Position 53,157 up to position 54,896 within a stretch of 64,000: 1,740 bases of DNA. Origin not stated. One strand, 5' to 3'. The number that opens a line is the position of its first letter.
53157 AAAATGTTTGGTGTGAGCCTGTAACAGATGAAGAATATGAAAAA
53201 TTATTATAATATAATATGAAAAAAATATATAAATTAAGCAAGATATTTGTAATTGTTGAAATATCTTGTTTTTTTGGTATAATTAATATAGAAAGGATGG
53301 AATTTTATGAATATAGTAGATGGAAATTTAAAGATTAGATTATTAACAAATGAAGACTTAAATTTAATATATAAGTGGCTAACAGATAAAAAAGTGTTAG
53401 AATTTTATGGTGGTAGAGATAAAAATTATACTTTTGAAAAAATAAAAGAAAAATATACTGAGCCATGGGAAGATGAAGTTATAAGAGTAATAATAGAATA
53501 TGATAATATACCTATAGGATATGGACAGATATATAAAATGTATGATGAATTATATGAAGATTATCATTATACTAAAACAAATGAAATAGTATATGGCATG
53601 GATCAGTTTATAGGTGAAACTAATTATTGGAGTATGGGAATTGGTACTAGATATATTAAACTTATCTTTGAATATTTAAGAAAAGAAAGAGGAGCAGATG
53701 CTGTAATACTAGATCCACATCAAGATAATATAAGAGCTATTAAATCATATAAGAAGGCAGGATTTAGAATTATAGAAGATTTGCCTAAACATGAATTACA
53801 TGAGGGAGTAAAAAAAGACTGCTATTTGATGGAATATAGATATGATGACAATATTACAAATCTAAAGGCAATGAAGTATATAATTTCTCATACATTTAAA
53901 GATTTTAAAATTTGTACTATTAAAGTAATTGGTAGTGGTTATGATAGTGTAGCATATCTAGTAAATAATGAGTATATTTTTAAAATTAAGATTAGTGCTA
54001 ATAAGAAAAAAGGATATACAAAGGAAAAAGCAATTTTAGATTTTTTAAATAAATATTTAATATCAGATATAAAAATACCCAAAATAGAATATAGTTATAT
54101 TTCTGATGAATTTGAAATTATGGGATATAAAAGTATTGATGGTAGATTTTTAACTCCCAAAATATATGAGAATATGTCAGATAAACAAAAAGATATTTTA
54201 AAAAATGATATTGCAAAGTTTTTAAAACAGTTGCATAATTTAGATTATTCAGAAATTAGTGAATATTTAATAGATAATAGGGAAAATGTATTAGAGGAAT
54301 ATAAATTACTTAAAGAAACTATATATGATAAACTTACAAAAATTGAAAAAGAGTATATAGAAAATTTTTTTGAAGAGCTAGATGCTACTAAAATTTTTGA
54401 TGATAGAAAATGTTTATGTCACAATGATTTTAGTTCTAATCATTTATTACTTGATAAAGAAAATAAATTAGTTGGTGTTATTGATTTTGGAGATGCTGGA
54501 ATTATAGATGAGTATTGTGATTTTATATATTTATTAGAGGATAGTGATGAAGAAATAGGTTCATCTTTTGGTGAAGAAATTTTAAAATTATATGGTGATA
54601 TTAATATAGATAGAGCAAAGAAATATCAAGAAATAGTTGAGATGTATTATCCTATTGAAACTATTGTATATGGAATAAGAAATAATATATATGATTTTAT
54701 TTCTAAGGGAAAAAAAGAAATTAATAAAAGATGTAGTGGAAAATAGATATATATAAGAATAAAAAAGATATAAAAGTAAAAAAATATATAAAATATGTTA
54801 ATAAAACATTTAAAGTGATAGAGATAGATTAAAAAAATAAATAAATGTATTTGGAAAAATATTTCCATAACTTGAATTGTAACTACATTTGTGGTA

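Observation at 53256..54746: Chromosomal-looking, diverged full-length homolog of the bifunctional aminoglycoside resistance enzyme AAC(6')-Ie-APH(2'')-Ia, without mobile-element flanks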

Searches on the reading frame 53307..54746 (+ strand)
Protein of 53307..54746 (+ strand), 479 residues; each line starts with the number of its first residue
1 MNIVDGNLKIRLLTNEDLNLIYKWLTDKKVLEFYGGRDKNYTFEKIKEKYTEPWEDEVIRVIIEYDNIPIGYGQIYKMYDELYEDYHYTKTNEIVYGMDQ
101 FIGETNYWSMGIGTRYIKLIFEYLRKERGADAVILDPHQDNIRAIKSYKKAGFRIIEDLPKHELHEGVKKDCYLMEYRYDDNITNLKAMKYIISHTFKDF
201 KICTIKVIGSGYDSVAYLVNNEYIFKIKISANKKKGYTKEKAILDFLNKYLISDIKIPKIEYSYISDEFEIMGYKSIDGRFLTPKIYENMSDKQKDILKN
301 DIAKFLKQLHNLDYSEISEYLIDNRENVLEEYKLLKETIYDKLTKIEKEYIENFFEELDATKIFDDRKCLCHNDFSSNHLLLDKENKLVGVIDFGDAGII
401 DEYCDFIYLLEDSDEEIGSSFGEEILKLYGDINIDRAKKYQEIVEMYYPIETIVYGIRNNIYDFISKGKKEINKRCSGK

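Call 4: search_solved_structures(query=window:53307-54743:+, show_alignments=3)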
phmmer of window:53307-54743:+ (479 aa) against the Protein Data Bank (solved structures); distinct sequences matched with E-value up to 0.001: 34.
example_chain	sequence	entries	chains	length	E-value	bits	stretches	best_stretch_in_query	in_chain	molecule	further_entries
4ork_A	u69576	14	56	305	4.9e-135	454.6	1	175-476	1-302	Bifunctional AAC/APH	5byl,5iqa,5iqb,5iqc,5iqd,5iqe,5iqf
5iqh_A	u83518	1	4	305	1.1e-134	453.5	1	175-476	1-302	Bifunctional AAC/APH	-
5iqi_A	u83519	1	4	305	1.3e-134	453.2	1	175-476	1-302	Bifunctional AAC/APH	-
6ch4_A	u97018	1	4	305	1.5e-134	453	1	175-476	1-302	Bifunctional AAC/APH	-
4qc6_A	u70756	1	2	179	1.5e-91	311.2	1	1-179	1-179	Bifunctional AAC/APH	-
6bff_A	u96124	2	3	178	1.1e-67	232.5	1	9-178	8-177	Aminoglycoside acetyltransferase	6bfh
4n57_A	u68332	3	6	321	6.9e-38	134.3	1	191-473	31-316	APH(2'')-Id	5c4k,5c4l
9h2z_A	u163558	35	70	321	8.6e-38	134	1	191-473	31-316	APH(2'')-Id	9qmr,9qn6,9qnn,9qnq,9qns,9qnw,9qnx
4dbx_A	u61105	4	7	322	1.7e-37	133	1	190-473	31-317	APH(2"")-ID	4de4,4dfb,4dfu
4dtb_A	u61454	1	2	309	1.9e-37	132.8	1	192-473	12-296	APH(2'')-Id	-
3n4v_A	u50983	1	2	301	2e-37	132.7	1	192-473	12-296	APH(2'')-Id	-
3sg9_A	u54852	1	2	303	2.4e-37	132.5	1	192-473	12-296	APH(2'')-Id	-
3sg8_A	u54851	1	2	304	2.4e-37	132.5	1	192-473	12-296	APH(2'')-Id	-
3sgc_A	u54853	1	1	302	2.9e-37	132.2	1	192-473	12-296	APH(2'')-Id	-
3n4t_A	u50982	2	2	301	4.8e-37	131.5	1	192-473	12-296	APH(2'')-Id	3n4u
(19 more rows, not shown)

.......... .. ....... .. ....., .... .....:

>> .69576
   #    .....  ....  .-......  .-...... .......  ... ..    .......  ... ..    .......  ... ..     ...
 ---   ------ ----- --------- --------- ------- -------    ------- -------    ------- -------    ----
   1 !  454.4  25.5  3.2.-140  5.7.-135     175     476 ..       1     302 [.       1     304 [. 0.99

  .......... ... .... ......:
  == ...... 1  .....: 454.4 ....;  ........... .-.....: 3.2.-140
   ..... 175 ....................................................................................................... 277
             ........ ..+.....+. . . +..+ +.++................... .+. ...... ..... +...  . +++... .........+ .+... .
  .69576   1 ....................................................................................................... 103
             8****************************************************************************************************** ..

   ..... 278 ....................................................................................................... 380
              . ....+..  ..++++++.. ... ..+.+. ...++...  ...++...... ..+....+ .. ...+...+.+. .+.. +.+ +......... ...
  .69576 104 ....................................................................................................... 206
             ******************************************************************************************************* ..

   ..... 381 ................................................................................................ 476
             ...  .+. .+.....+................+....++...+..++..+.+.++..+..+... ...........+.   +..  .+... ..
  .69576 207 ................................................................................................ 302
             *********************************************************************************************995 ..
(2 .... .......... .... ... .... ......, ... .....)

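Call 5: search_protein_families(library=ncbifam, proteins=[window:53307-54743:+])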
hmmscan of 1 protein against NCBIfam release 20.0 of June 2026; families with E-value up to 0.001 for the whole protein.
window:53307-54743:+ (479 aa): 34 families (the best 25 are shown)
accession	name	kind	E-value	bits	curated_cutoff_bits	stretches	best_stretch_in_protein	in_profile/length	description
NF033692.1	APH_2pp_I_a_f_h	exception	6.5e-140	465.6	475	1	189-476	1-287/290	APH(2'')-Ia/If/Ih family aminoglycoside O-phosphotransferase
NF000498.2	APH_2pp_If_Ih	exception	1.3e-133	445.1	600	1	201-476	14-289/297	APH(2'')-If/Ih family aminoglycoside O-phosphotransferase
NF041446.1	APH_2pp_Ii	exception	5.9e-130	433.1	625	1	190-475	4-288/297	aminoglycoside O-phosphotransferase APH(2'')-Ii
NF000508.1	APH_2pp_Ia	exception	1.1e-126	422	600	1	204-476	3-275/277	aminoglycoside O-phosphotransferase APH(2'')-Ia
NF000507.1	AAC_6p_Ie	exception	1.4e-105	351.7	450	1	1-201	1-201/201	aminoglycoside N-acetyltransferase AAC(6')-Ie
NF033693.0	AAC_6p_Ie_fam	exception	1.5e-97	324.9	340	1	1-179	1-179/179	AAC(6')-Ie family aminoglycoside N-acetyltransferase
NF000016.1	AAC_6p_Im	exception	9e-70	234.4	350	1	9-178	8-177/178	aminoglycoside N-acetyltransferase AAC(6')-Im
NF033151.0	AAC_6p_A10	exception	3.2e-63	212.9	400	1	11-178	10-177/178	AAC(6')-I family aminoglycoside 6'-N-acetyltransferase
NF000431.1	AAC_6p_Ian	exception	5.4e-42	143.5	400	1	3-178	3-176/190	aminoglycoside N-acetyltransferase AAC(6')-Ian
NF000076.3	APH_2pp_Ie_IVa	exception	2.4e-36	125.6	600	1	191-473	11-296/301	APH(2'')-Ie/IVa family aminoglycoside O-phosphotransferase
NF000015.3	APH_2pp_IIa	exception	2.9e-35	121.8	625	1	192-472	8-289/299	aminoglycoside O-phosphotransferase APH(2'')-IIa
NF000132.2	APH_2pp_Ig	exception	4.3e-31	108.4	620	1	205-472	28-296/306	aminoglycoside O-phosphotransferase APH(2'')-Ig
TIGR04431.1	N6_acetyl_AAC6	equivalog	4.2e-22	78.7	260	1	5-154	5-155/184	AacA4 family aminoglycoside N(6')-acetyltransferase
NF012165.0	AAC_6p_set_A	equivalog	1.3e-21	77.1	280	1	10-154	3-148/177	aminoglycoside 6'-N-acetyltransferase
NF000044.2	APH_2pp_IIIa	exception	1.7e-21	76.9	625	1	192-470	11-291/306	aminoglycoside O-phosphotransferase APH(2'')-IIIa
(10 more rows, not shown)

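Call 6: search_protein_families(library=pfam, proteins=[window:53307-54743:+])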
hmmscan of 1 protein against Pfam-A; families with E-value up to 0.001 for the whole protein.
window:53307-54743:+ (479 aa): 6 families
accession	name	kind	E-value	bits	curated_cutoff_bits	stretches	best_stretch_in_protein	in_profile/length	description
PF01636.29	APH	-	1.2e-28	101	23.2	1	204-438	1-237/239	Phosphotransferase enzyme family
PF13523.12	Acetyltransf_8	-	1e-17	64.6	27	1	15-156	3-140/145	Acetyltransferase (GNAT) domain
PF00583.31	Acetyltransf_1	-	2.1e-12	47.8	20.7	1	41-153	14-116/116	Acetyltransferase (GNAT) family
PF13302.13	Acetyltransf_3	-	8.7e-11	43.1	25.4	1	8-154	2-138/138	Acetyltransferase (GNAT) domain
PF01633.27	Choline_kinase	-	6.5e-06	26.1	29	1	297-395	87-189/300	Choline/ethanolamine kinase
PF13420.13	Acetyltransf_4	-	0.00038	21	24.3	1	10-160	1-141/155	Acetyltransferase (GNAT) domain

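Call 7: find_homologous_proteins(query=window:53307-54743:+, max_evalue=1e-20)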
Query window:53307-54743:+ (479 aa): 467 proteins with E <= 1e-20 among 8000 candidates; the best 120 are listed.
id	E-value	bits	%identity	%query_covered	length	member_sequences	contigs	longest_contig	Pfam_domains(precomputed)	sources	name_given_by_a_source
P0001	0.0e+0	1049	99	100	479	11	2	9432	PF13302.14,PF01633.27,PF13523.13,PF00583.32,PF01636.30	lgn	-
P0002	1.6e-272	923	87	100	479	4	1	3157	PF13302.14,PF01633.27,PF13523.13,PF00583.32,PF01636.30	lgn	-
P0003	3.4e-238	810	75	99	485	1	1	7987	PF13302.14,PF13508.14,PF01633.27,PF13523.13,PF00583.32,PF01636.30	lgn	-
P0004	2.4e-232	790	73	99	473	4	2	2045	PF13302.14,PF01633.27,PF13523.13,PF00583.32,PF01636.30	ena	-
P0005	1.9e-231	788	73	99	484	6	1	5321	PF13302.14,PF13523.13,PF00583.32,PF01636.30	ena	-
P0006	1.6e-230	784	73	99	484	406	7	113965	PF13302.14,PF13523.13,PF00583.32,PF01636.30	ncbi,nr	ncbi:APH(2'')-If/Ih family aminoglycoside O-phosphotransferase [Campylobacter jejuni]|nr:APH(2'')-If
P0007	5.4e-230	783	72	99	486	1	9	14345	PF13302.14,PF13508.14,PF01633.27,PF13523.13,PF00583.32,PF01636.30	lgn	-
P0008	1.4e-229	781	72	99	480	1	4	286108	PF13302.14,PF01633.27,PF13523.13,PF00583.32,PF01636.30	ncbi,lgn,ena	-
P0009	5.4e-229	779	72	100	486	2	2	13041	PF13302.14,PF13508.14,PF01633.27,PF13523.13,PF00583.32,PF01636.30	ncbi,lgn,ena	-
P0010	7.7e-229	779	71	99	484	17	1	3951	PF13302.14,PF13523.13,PF00583.32,PF01636.30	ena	-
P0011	1.0e-228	779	72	99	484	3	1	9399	PF13302.14,PF13508.14,PF13523.13,PF00583.32,PF01636.30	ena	-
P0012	2.2e-228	777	72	99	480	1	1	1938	PF13302.14,PF01633.27,PF13523.13,PF00583.32,PF01636.30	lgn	-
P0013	1.2e-227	775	72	99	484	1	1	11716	PF13302.14,PF13508.14,PF01633.27,PF13523.13,PF00583.32,PF01636.30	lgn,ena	-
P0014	1.8e-227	774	71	99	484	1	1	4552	PF13302.14,PF13523.13,PF00583.32,PF01636.30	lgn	-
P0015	3.3e-227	773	69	99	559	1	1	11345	PF13673.14,PF13302.14,PF13508.14,PF13523.13,PF00583.32,PF01636.30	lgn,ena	-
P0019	4.5e-226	770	72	99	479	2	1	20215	PF13302.14,PF13508.14,PF01633.27,PF13523.13,PF00583.32,PF01636.30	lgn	-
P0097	8.3e-145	502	53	99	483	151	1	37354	PF13302.14,PF13523.13,PF00583.32,PF01636.30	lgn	-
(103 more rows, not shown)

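Call 8: search_dna_similar(query=window:53307-54743:+, collection=plasmids, mode=protein, rows=spread, max_rows=30)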
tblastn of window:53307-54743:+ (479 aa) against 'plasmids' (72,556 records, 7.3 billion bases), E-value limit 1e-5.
Records with a match: 4381; places in all: 4959; records where one place covers at least 80% of the query: 539.
Best place of each record, by identity: 60-80% 591; <60% 3790.
By first word of the organism name: Klebsiella 1850; Escherichia 572; Enterobacter 393; Enterococcus 339; Staphylococcus 227; Citrobacter 171; Salmonella 160; Pseudomonas 137; Acinetobacter 88; Providencia 60; and 54 more.
By predicted mobility (MOB-suite, as given by PLSDB): conjugative 2734; mobilizable 949; non-mobilizable 698.
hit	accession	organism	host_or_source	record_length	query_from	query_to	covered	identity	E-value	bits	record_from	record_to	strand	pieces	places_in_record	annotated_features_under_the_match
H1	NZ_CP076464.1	Enterococcus faecium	Homo sapiens,Screening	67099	1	475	99%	71.5%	0e+0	828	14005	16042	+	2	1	aph(2'')-Ia: aminoglycoside O-phosphotransferase APH(2'')-Ia | aac(6')-Ie/aph(2'')-Ia: bifunctional aminoglycoside N-acetyltransferase ... | AAC(6')-Ie-APH(2'')-Ia ...: aminoglycoside bifunctional resistance protein (x2) | GNAT family N-acetyltransferase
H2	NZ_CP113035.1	Staphylococcus aureus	environmental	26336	1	475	99%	70.9%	0e+0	701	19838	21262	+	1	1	aph(2'')-Ia: aminoglycoside O-phosphotransferase APH(2'')-Ia | aac(6')-Ie/aph(2'')-Ia: bifunctional aminoglycoside N-acetyltransferase ... | AAC(6')-Ie-APH(2'')-Ia ...: aminoglycoside bifunctional resistance protein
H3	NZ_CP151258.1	Staphylococcus aureus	Homo sapiens,blood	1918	1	475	99%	70.9%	0e+0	701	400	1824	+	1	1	aph(2'')-Ia: aminoglycoside O-phosphotransferase APH(2'')-Ia | aac(6')-Ie/aph(2'')-Ia: bifunctional aminoglycoside N-acetyltransferase ... | AAC(6')-Ie-APH(2'')-Ia ...: aminoglycoside bifunctional resistance protein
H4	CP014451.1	Enterococcus faecium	Homo sapiens,feces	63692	1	475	99%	67.8%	7e-120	714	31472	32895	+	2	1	AAC(6')-Ie-APH(2'')-Ia ...: aminoglycoside bifunctional resistance protein (x2) | GNAT family acetyltransferase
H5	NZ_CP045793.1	Campylobacter coli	food,chicken breast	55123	205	472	56%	29.8%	8e-27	122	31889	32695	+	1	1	aph(2'')-Ig: aminoglycoside O-phosphotransferase APH(2'')-Ig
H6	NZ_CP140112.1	Pseudomonas aeruginosa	Homo sapiens,central venous ...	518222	1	153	32%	30.4%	2e-13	81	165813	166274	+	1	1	aminoglycoside N-acetyltransferase AAC(6')-IIa | aac(6')-IIa: aminoglycoside N-acetyltransferase AAC(6')-IIa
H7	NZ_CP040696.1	Citrobacter freundii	Rabbit,single culture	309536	1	153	32%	29.0%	5e-14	82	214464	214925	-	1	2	aac(6')-IIc: aminoglycoside N-acetyltransferase AAC(6')-IIc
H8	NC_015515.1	Enterobacter sp. W001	-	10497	7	153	31%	29.6%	2e-14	84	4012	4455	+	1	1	AAC(6')-Ib10: AAC(6') | aac(6')-Ib: AAC(6')-Ib family aminoglycoside 6'-N-acetyltransferase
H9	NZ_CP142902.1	Klebsiella pneumoniae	cell culture,Hospital sewage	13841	7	153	31%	29.6%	2e-14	84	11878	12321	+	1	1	AAC(6')-Ib10: AAC(6') | aac(6')-Ib: AAC(6')-Ib family aminoglycoside 6'-N-acetyltransferase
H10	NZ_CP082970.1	Klebsiella pneumoniae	Homo sapiens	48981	7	153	31%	29.6%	2e-14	84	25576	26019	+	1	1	AAC(6')-Ib10: AAC(6') | aac(6')-Ib: AAC(6')-Ib family aminoglycoside 6'-N-acetyltransferase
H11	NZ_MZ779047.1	Enterobacter hormaechei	-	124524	7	153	31%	29.6%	2e-14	84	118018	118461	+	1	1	AAC(6')-Ib10: AAC(6') | aac(6')-Ib: AAC(6')-Ib family aminoglycoside 6'-N-acetyltransferase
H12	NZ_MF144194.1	Pseudomonas aeruginosa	-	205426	7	153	31%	29.6%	2e-14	84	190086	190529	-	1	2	AAC(6')-Ib9: AAC(6') | aac(6')-Ib: AAC(6')-Ib family aminoglycoside 6'-N-acetyltransferase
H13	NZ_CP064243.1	Klebsiella pneumoniae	Homo sapiens,whole organism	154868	7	153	31%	29.6%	2e-14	84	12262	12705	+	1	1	AAC(6')-Ib10: AAC(6') | aminoglycoside N-acetyltransferase AAC(6')-Ib3 | aac(6')-Ib3: aminoglycoside N-acetyltransferase AAC(6')-Ib3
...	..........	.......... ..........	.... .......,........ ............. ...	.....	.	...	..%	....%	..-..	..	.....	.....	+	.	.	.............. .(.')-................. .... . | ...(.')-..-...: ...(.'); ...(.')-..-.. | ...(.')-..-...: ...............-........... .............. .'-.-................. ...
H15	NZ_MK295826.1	Escherichia coli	Homo sapiens,blood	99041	7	153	31%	29.6%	2e-14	84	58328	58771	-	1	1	fluoroquinolone-acetylating aminoglycoside 6'-N-acetyltransferase ... | AAC(6')-Ib-cr6: AAC(6'); AAC(6')-Ib-cr | aac(6')-Ib-cr5: fluoroquinolone-acetylating aminoglycoside 6'-N-acetyltransferase ...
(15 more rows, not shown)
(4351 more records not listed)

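Call 12: find_encoding_contigs(protein=window:53307-54746:+, flank=10000, max_places=6)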
Protein window:53307-54746:+ (479 aa): 4 contigs read that carry it; 3 places shown.
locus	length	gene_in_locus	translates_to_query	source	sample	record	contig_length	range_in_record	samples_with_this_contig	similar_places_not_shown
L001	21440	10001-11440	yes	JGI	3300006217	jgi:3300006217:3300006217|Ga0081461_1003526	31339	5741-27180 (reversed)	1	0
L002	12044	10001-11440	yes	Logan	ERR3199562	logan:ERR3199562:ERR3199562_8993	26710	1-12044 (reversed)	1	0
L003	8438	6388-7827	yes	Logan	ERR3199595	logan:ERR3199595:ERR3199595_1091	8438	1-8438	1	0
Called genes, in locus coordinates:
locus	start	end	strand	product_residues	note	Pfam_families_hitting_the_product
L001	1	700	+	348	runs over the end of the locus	PF03706:LPG_synthase_TM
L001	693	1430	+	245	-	PF00106:adh_short, PF02719:Polysacc_synt_2 (weak), PF08659:KR, PF23441:SDR (weak), PF13561:adh_short_C2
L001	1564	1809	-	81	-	-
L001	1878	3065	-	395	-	-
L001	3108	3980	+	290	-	PF10672:Methyltrans_SAM, PF03602:Cons_hypoth95 (weak)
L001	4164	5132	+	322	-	PF01699:Na_Ca_ex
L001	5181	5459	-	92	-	-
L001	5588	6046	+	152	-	PF03073:TspO_MBR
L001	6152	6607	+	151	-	PF00293:NUDIX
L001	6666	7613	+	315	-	PF23441:SDR (weak), PF00106:adh_short, PF08659:KR, PF13561:adh_short_C2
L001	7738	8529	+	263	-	-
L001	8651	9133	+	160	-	PF12682:Flavodoxin_4, PF12641:Flavodoxin_3 (faint), PF12724:Flavodoxin_5 (faint)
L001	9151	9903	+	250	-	PF02627:CMD, PF07883:Cupin_2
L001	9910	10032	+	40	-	-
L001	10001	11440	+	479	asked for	PF13302:Acetyltransf_3, PF13523:Acetyltransf_8, PF00583:Acetyltransf_1, PF01636:APH, PF01633:Choline_kinase (weak)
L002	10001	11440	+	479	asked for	PF13302:Acetyltransf_3, PF13523:Acetyltransf_8, PF00583:Acetyltransf_1, PF01636:APH, PF01633:Choline_kinase (weak)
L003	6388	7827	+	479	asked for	PF13302:Acetyltransf_3, PF13523:Acetyltransf_8, PF00583:Acetyltransf_1, PF01636:APH, PF01633:Choline_kinase (weak)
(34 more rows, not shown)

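Call 13: find_encoding_contigs(protein=P0002, flank=10000, max_places=6)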
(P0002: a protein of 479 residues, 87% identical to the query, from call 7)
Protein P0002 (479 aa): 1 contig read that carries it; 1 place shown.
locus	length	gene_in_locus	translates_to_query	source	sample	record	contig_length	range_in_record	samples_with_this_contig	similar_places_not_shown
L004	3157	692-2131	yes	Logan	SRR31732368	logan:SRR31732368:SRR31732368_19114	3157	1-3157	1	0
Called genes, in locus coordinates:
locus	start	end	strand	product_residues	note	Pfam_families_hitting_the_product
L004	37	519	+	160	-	PF00293:NUDIX, PF22327:Nudt16-like (weak)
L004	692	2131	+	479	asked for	PF13302:Acetyltransf_3, PF13523:Acetyltransf_8, PF00583:Acetyltransf_1, PF01636:APH, PF01633:Choline_kinase (weak)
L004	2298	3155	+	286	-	?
